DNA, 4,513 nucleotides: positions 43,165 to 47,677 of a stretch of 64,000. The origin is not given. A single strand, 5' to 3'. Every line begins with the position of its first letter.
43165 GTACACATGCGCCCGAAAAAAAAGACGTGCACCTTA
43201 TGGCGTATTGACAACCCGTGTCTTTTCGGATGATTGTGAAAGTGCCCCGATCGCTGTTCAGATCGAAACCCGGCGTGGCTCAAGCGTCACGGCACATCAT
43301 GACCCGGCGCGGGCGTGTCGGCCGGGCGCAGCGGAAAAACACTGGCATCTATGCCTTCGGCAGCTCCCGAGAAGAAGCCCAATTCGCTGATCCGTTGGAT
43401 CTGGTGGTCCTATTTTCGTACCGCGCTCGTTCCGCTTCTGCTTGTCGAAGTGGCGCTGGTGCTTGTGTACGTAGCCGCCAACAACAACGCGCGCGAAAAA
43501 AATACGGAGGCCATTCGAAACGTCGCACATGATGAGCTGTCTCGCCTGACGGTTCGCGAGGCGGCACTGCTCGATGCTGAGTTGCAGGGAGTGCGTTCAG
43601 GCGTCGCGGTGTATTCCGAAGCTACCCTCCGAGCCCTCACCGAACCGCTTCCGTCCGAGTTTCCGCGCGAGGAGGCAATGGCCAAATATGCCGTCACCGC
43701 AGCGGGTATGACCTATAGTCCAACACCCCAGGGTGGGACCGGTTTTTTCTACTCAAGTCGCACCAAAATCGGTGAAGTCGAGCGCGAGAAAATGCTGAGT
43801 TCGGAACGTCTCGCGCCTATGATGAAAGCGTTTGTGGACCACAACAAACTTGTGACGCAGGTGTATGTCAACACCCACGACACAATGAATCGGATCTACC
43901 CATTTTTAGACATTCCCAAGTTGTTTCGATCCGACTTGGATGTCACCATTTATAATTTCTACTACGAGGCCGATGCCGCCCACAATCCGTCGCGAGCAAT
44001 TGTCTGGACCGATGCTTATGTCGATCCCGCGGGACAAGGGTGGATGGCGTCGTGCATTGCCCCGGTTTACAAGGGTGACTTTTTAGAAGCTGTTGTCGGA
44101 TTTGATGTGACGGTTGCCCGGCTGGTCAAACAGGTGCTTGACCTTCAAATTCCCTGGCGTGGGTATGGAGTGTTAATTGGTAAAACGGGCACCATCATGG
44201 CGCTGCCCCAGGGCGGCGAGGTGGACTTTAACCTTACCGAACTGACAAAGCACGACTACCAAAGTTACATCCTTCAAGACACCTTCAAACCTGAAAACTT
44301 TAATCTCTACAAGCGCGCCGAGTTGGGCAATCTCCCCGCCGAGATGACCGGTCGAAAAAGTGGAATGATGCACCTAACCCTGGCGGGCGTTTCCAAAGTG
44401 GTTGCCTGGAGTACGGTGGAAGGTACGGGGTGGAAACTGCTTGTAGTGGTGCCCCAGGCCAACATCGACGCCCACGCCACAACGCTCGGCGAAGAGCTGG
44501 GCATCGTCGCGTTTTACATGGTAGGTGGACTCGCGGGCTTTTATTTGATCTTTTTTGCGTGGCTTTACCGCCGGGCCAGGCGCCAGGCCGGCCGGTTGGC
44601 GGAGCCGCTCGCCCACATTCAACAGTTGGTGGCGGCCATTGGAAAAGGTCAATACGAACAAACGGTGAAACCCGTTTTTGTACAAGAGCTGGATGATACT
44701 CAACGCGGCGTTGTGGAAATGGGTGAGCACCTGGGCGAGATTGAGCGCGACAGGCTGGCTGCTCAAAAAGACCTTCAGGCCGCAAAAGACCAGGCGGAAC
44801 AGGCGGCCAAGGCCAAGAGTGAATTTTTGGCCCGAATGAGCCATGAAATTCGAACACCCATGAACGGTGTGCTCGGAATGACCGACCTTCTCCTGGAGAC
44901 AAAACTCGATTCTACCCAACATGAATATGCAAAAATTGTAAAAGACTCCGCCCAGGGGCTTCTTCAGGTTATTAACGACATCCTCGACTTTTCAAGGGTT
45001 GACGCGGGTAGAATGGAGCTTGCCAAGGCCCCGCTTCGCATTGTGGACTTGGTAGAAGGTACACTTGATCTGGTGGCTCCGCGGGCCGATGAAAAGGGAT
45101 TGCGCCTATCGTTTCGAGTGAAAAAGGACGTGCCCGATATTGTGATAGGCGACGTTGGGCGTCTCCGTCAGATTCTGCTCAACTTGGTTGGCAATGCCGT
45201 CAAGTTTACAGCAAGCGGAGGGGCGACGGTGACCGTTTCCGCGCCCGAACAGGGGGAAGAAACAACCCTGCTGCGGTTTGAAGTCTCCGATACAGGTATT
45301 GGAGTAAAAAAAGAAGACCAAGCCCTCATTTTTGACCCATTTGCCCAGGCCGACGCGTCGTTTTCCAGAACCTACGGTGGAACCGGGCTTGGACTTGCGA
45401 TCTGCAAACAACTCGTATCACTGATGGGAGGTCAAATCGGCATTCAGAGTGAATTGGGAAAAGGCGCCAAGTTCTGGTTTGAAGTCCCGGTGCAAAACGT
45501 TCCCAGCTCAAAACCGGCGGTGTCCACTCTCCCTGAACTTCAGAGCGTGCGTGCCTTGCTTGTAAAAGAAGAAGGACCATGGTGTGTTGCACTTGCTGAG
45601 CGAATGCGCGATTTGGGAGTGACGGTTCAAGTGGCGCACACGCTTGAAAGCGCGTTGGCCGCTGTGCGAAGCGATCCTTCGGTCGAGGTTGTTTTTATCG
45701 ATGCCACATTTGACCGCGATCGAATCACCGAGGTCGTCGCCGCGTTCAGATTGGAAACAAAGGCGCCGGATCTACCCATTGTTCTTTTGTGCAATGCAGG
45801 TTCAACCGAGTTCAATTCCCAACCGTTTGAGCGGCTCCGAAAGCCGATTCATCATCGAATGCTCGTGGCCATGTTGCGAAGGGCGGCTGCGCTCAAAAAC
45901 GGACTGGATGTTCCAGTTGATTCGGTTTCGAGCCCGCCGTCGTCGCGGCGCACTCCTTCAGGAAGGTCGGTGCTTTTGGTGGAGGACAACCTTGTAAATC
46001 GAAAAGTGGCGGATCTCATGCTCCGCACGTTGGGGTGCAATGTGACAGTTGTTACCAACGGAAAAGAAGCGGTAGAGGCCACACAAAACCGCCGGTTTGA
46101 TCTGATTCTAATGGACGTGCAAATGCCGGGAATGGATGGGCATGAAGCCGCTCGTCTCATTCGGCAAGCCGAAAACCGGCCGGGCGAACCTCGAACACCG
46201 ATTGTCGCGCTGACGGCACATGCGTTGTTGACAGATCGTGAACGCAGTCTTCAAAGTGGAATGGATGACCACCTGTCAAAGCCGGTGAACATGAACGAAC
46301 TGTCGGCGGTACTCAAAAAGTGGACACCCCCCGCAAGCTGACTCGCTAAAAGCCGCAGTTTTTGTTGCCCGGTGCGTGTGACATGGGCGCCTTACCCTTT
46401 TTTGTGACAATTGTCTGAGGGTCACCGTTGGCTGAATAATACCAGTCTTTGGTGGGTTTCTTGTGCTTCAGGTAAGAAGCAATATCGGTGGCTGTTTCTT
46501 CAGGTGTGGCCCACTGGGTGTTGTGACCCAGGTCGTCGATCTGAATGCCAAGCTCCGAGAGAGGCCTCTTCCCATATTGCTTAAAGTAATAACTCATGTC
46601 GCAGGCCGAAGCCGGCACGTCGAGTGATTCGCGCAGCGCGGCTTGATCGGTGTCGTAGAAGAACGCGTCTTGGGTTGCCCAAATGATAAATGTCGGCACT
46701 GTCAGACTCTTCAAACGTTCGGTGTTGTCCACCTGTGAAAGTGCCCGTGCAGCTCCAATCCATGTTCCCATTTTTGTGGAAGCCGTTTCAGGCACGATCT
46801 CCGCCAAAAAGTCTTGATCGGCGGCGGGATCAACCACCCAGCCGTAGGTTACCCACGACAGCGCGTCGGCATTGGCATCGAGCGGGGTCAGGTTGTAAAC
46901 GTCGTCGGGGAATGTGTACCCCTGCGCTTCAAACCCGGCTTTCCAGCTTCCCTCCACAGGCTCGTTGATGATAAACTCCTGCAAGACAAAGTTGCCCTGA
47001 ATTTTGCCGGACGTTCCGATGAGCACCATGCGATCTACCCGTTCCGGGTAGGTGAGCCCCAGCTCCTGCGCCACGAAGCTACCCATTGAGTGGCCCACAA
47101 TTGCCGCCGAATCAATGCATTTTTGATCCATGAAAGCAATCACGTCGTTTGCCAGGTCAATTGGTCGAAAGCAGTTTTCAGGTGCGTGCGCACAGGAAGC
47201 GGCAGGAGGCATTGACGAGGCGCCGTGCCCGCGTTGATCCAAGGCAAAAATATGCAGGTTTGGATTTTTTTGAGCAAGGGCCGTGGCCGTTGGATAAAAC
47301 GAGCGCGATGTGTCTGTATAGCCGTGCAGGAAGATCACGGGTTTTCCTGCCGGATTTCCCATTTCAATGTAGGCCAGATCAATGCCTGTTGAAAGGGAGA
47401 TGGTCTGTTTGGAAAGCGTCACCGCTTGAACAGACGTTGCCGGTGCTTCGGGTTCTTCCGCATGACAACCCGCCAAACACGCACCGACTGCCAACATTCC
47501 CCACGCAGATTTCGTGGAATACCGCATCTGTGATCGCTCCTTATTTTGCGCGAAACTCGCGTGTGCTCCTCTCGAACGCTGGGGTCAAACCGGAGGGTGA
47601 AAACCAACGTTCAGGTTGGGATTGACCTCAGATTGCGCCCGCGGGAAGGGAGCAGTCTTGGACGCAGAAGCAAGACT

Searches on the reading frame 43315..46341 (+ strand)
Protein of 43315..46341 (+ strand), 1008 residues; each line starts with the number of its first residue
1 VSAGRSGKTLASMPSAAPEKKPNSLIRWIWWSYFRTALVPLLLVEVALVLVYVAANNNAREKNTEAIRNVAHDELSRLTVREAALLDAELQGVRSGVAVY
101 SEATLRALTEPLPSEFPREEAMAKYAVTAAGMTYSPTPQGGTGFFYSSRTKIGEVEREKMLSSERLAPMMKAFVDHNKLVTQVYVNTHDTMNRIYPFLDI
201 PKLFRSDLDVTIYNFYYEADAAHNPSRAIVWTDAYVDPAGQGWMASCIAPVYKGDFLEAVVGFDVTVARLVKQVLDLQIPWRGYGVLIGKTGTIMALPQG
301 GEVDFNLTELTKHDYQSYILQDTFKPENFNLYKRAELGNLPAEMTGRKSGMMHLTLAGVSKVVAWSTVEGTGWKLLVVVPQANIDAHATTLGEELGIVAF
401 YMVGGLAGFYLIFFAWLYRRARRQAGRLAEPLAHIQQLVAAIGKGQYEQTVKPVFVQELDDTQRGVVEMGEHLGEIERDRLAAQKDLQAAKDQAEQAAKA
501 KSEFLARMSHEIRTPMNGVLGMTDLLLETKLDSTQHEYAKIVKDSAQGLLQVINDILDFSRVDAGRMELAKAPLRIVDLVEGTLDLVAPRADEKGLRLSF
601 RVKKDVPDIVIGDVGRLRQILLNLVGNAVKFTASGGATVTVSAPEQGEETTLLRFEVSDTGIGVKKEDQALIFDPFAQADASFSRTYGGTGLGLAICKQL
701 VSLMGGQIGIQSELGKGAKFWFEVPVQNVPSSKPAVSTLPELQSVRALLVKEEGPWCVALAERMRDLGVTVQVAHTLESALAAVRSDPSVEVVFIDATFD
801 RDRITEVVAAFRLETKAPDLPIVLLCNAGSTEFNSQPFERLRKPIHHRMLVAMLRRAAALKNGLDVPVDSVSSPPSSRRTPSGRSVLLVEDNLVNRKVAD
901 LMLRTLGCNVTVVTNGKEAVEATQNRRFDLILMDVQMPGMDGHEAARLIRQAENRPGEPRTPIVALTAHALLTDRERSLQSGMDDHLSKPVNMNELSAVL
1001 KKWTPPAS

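Call 6: search_protein_families(library=pfam, proteins=[window:43315-46341:+], max_evalue=0.01)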
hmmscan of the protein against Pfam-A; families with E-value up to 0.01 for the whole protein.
window:43315-46341:+ (1008 aa): 9 families
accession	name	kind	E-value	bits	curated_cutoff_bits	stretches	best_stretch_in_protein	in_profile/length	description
PF00072.30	Response_reg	-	9.6e-32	109.9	30.2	1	886-1000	1-110/111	Response regulator receiver domain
PF02518.31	HATPase_c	-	8.4e-30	103.9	26.4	1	612-727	1-110/111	Histidine kinase-, DNA gyrase B-, and HSP90-like ATPase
PF00512.31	HisKA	-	3.7e-21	75.4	26.9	1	500-565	1-66/66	His Kinase A (phospho-acceptor) domain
PF02743.24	dCache_1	-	1.1e-07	32.1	45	1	224-378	108-240/240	Cache domain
PF23198.2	PDE8A_N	-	2.9e-06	27.7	29.6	0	906-975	33-100/147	PDE8A-like, N-terminal domain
PF24896.1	Receiver_CRE1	-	4.6e-05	24.1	27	0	883-1002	6-133/136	AHK4/CRE1/WOL first receiver domain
PF06490.17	FleQ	-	0.0026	18.5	22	0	812-857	62-106/108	Flagellar regulatory protein FleQ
PF22673.2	MCP-like_PDC_1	-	0.0045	17.8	27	1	204-270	49-111/113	Methyl-accepting chemotaxis protein-like, first PDC sensor domain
PF17201.10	Cache_3-Cache_2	-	0.0095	15.7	27.7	0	261-391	180-296/299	Cache 3/Cache 2 fusion domain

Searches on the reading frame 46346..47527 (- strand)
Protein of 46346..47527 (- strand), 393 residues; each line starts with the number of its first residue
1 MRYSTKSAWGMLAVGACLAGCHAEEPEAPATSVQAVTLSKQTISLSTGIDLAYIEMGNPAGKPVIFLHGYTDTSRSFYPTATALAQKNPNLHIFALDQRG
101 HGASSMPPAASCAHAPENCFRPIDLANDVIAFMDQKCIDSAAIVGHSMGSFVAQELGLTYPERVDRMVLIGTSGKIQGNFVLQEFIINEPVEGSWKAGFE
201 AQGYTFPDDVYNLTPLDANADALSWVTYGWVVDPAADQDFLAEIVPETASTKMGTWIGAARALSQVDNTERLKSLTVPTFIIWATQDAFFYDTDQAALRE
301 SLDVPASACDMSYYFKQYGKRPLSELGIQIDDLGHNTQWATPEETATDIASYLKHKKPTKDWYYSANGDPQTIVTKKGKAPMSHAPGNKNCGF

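Call 6: search_protein_families(library=pfam, proteins=[window:46346-47527:-], max_evalue=0.01)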
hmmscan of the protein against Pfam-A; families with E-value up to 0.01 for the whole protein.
window:46346-47527:- (393 aa): 6 families
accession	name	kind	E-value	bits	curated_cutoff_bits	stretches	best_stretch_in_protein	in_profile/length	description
PF00561.26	Abhydrolase_1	-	6.7e-27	95.1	25.8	1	62-295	1-218/245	alpha/beta hydrolase fold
PF12146.15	Hydrolase_4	-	3.3e-18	66.3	27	1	63-301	6-216/239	Serine aminopeptidase, S33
PF12697.13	Abhydrolase_6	-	2.1e-17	65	26.3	1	64-346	1-215/217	Alpha/beta hydrolase family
PF07819.20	PGAP1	-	0.0014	18.9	24.3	0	135-171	87-126/233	PGAP1-like alpha/beta domain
PF10230.15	LIDHydrolase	-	0.0017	18.6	27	1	77-170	17-116/262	Lipid-droplet associated hydrolase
PF02230.22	Abhydrolase_2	-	0.0019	18.5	23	0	57-85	10-38/217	Phospholipase/Carboxylesterase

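Call 9: search_protein_families(library=padloc, proteins=[window:46346-47527:-], max_evalue=0.1)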
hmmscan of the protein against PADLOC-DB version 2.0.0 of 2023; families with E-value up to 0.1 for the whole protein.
window:46346-47527:- (393 aa): 0 families
